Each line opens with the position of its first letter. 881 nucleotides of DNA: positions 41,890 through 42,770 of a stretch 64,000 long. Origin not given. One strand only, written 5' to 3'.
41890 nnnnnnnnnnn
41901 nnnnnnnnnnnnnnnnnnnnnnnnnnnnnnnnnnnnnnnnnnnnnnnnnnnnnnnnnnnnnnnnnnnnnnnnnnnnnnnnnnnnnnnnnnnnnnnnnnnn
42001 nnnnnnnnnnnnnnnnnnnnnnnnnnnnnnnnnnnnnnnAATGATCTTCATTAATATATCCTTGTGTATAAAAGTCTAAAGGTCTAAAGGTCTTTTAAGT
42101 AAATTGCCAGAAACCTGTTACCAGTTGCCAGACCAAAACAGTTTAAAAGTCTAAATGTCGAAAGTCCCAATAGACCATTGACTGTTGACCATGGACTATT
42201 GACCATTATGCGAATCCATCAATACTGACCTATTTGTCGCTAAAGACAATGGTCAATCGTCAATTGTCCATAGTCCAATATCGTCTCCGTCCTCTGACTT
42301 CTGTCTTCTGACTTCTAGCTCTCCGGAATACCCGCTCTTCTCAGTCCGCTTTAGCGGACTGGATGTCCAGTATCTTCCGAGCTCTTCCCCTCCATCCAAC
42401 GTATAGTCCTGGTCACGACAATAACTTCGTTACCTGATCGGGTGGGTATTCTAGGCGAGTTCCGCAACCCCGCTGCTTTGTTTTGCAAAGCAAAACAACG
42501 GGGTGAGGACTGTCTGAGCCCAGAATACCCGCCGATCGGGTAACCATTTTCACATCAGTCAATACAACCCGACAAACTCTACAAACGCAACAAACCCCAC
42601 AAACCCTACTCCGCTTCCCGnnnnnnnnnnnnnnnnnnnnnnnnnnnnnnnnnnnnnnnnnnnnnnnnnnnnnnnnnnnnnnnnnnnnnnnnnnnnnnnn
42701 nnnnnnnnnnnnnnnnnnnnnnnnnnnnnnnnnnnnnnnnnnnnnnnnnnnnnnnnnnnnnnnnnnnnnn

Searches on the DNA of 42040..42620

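Call 40: search_rna_families(source=window, start=42040, end=42620, threshold=evalue, max_evalue=1)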
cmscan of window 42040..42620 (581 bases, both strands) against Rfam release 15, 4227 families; matches with E-value up to 1: 1.
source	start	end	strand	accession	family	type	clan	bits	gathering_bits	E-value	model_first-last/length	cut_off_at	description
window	42411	42473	+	RF01122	sR39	Gene; snRNA; snoRNA; CD-box;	-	14.7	50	0.35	1-56/56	no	Small nucleolar RNA sR39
